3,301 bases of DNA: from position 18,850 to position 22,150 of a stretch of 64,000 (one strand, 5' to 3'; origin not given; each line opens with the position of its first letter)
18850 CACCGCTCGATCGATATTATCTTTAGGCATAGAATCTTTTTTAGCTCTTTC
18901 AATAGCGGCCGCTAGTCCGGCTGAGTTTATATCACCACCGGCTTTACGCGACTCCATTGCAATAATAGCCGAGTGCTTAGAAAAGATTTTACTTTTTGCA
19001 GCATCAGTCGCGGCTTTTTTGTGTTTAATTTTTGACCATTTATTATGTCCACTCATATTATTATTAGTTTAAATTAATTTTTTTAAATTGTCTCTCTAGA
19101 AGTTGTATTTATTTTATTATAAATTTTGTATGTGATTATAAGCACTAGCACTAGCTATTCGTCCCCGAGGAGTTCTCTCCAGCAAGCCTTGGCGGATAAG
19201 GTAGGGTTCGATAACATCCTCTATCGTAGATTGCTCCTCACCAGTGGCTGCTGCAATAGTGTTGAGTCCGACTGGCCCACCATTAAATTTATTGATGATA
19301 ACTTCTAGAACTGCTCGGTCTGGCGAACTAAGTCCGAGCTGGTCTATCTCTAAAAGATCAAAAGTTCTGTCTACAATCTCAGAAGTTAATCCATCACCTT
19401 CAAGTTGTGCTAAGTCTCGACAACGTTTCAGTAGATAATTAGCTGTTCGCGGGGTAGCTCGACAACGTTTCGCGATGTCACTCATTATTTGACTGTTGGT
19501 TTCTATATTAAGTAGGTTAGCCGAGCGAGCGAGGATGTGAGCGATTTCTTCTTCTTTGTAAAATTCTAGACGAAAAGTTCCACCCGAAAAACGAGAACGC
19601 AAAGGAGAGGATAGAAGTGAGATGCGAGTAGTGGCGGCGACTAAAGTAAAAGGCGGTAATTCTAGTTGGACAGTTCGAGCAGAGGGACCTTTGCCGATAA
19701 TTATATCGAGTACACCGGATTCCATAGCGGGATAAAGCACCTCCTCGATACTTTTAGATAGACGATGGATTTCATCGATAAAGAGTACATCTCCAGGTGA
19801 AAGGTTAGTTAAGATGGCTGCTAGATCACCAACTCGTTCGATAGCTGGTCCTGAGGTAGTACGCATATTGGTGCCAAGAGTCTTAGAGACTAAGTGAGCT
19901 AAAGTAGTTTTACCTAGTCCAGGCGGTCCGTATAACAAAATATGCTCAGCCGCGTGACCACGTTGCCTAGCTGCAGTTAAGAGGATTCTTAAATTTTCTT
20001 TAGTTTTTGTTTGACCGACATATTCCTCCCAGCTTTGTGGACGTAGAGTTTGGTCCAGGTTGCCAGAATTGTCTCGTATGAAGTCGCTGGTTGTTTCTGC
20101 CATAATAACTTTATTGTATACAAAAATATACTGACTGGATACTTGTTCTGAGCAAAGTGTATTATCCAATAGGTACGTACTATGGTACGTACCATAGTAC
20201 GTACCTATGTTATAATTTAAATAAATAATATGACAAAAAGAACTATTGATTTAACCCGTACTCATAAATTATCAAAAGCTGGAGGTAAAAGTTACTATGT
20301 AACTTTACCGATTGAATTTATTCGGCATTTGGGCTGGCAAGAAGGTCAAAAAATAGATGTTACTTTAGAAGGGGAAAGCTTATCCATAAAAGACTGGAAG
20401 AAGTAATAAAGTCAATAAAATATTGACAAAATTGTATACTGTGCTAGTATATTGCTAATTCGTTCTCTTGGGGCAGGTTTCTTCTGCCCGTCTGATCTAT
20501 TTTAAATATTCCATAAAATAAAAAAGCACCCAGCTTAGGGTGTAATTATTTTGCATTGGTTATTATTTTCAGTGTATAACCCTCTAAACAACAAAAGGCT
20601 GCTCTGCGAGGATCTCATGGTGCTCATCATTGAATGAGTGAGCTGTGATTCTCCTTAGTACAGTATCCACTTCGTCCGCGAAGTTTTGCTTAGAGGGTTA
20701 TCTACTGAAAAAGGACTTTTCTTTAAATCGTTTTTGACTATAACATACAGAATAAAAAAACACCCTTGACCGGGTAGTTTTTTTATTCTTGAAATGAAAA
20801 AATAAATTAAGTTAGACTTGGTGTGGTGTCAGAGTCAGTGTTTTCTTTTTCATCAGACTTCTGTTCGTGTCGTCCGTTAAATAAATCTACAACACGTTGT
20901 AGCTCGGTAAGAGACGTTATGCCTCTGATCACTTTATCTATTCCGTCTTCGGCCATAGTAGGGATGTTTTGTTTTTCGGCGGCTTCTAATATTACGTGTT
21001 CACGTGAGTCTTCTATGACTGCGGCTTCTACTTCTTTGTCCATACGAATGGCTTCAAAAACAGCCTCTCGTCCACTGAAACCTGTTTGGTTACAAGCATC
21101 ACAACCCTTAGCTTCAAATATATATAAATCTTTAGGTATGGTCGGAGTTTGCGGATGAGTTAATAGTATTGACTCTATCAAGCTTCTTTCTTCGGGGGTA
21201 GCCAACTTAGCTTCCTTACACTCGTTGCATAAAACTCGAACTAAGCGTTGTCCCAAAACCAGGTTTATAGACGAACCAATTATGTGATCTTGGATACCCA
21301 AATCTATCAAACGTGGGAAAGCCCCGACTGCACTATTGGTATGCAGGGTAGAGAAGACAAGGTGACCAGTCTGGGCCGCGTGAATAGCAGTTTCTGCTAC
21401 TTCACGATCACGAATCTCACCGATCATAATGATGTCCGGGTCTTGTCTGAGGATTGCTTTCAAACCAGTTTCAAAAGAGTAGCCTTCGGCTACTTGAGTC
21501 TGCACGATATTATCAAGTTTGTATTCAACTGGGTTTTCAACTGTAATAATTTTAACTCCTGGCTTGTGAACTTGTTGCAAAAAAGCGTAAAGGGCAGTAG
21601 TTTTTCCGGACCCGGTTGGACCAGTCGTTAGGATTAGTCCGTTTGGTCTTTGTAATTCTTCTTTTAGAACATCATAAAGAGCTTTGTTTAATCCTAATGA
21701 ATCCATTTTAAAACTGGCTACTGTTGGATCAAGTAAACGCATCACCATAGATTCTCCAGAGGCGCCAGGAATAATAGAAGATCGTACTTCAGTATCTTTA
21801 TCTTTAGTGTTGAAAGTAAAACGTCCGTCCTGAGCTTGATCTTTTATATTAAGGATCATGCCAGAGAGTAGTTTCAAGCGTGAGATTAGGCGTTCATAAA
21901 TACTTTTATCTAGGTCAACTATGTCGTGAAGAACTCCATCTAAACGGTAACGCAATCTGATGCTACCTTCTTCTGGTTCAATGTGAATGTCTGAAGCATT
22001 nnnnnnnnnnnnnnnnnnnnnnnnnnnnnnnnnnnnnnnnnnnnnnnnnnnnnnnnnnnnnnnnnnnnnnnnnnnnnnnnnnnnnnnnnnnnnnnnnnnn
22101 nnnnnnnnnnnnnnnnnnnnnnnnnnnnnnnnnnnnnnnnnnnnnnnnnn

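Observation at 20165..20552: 40-bp perfect palindrome (3x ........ at 12-bp phasing) upstream of a 58-aa AbrB/MazE-like gene, plus a second palindrome and promoter driving an ORF-less about 90-nt unit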

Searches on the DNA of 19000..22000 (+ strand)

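Call 3: search_rna_families(source=window, start=19000, end=22000, threshold=evalue, max_evalue=1, show_alignments=3)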
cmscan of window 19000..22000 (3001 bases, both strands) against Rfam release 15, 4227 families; matches with E-value up to 1: 7.
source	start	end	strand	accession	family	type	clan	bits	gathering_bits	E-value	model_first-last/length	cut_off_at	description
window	20168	20238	+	RF04348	Plastid-psbM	Cis-reg;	-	27.5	52.7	0.44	1-79/79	no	Plastid-psbM 3UTR RNA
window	21600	21700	-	RF02667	PsiU2-38.40.42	Gene; snRNA; snoRNA; scaRNA;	-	26.7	88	0.066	1-136/136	no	Drosophila small cajal body-specific RNA PsiU2-38.40.4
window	20169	20208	+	RF04241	mir-5014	Gene; miRNA;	-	25.5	101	0.031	1-123/123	no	mir-5014 microRNA precursor family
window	20154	20222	+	RF03350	mir-3851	Gene; miRNA;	-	25.5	106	0.13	1-94/94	no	mir-3851 microRNA precursor family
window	20168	20209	-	RF03682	mir-3912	Gene; miRNA;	-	22.6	95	0.35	1-91/91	no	mir-3912 microRNA precursor family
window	20168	20209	+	RF03682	mir-3912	Gene; miRNA;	-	21.9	95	0.56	1-91/91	no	mir-3912 microRNA precursor family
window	20184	20307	-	RF01828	SprD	Gene; sRNA;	-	21.3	100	0.19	1-142/142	no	Small pathogenicity island RNA D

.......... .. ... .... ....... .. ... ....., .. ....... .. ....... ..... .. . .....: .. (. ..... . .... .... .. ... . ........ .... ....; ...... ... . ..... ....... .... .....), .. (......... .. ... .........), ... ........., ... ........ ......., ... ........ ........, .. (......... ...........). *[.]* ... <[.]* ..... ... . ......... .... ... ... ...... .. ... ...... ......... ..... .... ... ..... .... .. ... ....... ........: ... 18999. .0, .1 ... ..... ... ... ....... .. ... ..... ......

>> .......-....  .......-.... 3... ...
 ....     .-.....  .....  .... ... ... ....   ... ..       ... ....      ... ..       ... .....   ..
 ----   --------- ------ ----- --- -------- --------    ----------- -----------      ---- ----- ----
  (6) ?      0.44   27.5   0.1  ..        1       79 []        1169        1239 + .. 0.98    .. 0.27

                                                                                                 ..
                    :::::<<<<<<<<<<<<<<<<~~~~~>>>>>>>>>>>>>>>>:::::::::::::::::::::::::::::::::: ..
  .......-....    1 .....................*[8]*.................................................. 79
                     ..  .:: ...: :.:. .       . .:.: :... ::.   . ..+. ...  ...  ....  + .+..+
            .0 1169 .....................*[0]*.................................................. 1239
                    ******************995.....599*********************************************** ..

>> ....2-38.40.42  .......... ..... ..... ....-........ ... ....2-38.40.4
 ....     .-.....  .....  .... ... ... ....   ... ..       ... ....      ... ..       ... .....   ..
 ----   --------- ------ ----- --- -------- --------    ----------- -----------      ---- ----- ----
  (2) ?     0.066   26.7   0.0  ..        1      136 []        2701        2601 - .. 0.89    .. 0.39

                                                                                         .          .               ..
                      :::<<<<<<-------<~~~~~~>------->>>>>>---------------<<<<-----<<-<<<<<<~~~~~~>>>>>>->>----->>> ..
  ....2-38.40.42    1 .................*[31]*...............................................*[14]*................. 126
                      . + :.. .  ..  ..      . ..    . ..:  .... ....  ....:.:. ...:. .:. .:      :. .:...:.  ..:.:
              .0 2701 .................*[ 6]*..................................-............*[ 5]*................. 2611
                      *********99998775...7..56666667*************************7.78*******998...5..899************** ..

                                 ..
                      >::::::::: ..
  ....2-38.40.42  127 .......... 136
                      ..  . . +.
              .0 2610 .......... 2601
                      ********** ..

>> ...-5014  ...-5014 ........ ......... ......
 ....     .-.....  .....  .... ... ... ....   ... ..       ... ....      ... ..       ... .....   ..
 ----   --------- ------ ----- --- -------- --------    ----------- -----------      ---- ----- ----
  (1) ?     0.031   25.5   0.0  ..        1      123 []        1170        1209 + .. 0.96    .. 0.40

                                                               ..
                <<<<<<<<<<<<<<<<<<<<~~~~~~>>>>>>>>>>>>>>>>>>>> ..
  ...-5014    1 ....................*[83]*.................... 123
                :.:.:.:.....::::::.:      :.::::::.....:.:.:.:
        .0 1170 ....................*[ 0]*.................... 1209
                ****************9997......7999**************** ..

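Call 65: search_rna_families(source=window, start=20440, end=20800, threshold=evalue, max_evalue=10, show_alignments=2)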
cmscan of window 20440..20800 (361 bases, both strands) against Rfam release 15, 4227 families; matches with E-value up to 10: 14.
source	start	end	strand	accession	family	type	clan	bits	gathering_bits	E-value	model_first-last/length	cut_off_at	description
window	20690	20777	-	RF02387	sau-27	Gene; sRNA;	-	22.1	80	0.37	1-92/92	no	Staphylococcus sRNA sau-27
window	20749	20789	+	RF00238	ctRNA_pND324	Gene; antisense;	-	21.2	45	0.94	34-74/86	no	ctRNA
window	20710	20790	-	RF02351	psRNA14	Gene; sRNA;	-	20.4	60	0.49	1-84/84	no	Proteobacteria sRNA psRNA14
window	20715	20787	+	RF01859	Phe_leader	Cis-reg; leader;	-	20.2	55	0.48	1-125/125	no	Phenylalanine leader peptide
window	20515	20582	-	RF02371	PyrG_leader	Cis-reg; leader;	-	19.9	65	3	1-78/78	no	PyrG leader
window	20721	20784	+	RF02083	OrzO-P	Gene; antitoxin;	-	18.5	60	1.3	1-76/76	no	OrzO-P RNA antitoxin family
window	20751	20800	-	RF02064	STnc370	Gene; sRNA;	-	18.1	54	9.7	21-71/71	5'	Enterobacterial sRNA STnc370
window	20715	20790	+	RF02075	STnc230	Gene; sRNA;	-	17.8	50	4.4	1-83/83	no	Enterobacterial sRNA STnc230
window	20520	20575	-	RF00112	CyaR_RyeE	Gene; sRNA;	-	15.9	47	3.2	1-85/85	no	CyaR/Rye RNA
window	20734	20789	-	RF02416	TCV_H4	Cis-reg;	-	15.2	50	6.3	1-51/51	no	Turnip crinkle virus 3'UTR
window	20701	20786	+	RF00106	RNAI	Gene; antisense;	-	12.5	47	8.3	1-102/102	no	RNAI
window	20609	20633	-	RF01304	sR5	Gene; snRNA; snoRNA; CD-box;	-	12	40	2.3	1-53/53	no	Small nucleolar RNA sR5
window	20492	20630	-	RF02060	STnc410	Gene; sRNA;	-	11.6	50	4.4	1-158/158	no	Enterobacterial sRNA STnc410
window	20499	20571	-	RF00015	U4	Gene; snRNA; splicing;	CL00007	10.6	46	4.9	63-138/138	no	U4 spliceosomal RNA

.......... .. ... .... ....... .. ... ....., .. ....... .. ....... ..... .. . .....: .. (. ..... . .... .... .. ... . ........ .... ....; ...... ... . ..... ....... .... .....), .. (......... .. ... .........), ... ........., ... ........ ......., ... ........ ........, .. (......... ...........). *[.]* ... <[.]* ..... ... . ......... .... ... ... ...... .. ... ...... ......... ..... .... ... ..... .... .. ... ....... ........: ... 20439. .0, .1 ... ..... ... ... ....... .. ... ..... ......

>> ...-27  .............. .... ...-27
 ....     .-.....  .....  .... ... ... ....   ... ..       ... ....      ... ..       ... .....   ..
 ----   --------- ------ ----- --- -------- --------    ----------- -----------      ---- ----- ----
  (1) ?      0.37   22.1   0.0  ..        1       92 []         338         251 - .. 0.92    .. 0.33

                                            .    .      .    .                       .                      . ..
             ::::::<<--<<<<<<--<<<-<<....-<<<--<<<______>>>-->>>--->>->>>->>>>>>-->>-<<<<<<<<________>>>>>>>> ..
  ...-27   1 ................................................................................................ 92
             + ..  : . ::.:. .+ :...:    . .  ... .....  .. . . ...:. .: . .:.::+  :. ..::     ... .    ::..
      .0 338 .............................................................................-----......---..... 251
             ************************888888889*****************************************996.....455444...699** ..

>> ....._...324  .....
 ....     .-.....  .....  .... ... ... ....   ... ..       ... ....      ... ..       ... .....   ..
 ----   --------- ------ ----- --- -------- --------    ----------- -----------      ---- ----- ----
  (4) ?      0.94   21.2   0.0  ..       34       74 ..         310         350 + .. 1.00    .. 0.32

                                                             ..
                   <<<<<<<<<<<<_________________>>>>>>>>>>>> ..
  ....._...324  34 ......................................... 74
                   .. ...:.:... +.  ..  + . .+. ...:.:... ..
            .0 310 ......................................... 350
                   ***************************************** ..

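Call 71: build_rna_model(alignment_id=A7)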
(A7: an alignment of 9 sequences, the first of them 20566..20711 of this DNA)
Model R1 built from alignment A7 (9 sequences, 150 columns); structure: RNAalifold consensus.
model positions 146; base pairs 49; branch points 1; effective number of sequences 1.36; information 0.589 bits per position. Calibrated on 0.2 Mb of random sequence (short: E-values are rough).
structure used (alignment columns):
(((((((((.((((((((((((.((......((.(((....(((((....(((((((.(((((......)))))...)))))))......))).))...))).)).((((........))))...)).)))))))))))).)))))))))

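Call 72: search_with_rna_model(model_id=R1, sources=[window, L010, L011, L012, L013, L014, L015, L016, L017, L019, L020, L021, L022, L025, L027, L028, L030, L035, L037, L041, L043, L045, L048, L049, L053, L056, L058, L059, L060, L061, L062, L063, L064, L065], max_evalue=1)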
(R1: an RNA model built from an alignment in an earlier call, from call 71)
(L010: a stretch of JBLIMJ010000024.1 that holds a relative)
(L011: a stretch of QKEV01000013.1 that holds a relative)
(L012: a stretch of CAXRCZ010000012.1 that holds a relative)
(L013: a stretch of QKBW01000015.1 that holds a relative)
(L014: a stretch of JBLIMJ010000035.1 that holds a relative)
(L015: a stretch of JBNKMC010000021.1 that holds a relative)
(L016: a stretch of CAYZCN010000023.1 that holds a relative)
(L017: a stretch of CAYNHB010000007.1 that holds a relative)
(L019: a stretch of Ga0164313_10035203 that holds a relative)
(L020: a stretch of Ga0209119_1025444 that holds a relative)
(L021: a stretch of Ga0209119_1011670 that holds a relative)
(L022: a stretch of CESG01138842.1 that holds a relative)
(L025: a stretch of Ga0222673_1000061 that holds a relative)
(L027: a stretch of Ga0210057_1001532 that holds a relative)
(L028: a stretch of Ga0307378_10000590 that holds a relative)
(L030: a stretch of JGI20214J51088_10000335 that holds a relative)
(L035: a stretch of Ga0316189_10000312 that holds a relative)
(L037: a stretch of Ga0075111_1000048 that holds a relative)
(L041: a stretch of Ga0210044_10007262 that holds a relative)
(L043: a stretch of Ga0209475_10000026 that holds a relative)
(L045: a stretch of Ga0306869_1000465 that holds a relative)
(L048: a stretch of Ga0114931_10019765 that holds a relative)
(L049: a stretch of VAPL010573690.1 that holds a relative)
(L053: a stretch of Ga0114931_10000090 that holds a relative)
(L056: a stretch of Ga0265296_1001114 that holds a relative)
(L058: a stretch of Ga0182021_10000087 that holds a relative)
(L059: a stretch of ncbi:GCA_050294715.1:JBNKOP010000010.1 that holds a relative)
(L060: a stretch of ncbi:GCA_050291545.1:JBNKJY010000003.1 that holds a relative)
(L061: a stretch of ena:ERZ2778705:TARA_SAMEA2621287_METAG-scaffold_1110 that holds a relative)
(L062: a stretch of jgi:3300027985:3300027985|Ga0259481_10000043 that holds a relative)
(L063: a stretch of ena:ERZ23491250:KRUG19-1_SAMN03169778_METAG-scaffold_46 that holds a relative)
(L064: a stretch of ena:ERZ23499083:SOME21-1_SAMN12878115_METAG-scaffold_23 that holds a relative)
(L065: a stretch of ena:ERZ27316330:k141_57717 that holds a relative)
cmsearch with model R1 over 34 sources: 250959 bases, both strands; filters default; matches with E-value up to 1: 20.
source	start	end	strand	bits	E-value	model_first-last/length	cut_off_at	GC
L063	5115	5260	-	160.6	1.7e-37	1-146/146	no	0.45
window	20566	20711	+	157.3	1.1e-36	1-146/146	no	0.42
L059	4881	5028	-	154.9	4.3e-36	1-146/146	no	0.43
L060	2151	2298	-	154.9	4.3e-36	1-146/146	no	0.43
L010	3519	3664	+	151.5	3.1e-35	1-146/146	no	0.43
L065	4329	4473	-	137.1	1.2e-31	1-146/146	no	0.46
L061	4839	4985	-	136.7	1.6e-31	1-146/146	no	0.4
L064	4367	4512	-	129.2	1.2e-29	1-146/146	no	0.48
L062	4930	5076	-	124.8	1.4e-28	1-146/146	no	0.48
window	20566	20711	-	46.8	4.6e-09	1-146/146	no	0.42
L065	4329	4473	+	43.4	3.2e-08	1-146/146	no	0.46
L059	4881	5028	+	42.6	5.2e-08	1-146/146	no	0.43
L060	2151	2298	+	42.6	5.2e-08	1-146/146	no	0.43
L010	3519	3664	-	39.1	3.8e-07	1-146/146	no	0.43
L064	4367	4512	+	39.1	3.8e-07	1-146/146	no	0.48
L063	5115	5260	+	39.1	3.9e-07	1-146/146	no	0.45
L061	4839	4985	+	34.9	4.2e-06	1-146/146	no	0.4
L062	4930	5076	+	32.3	1.9e-05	1-146/146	no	0.48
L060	4322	4380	-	16.1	0.21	1-146/146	no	0.46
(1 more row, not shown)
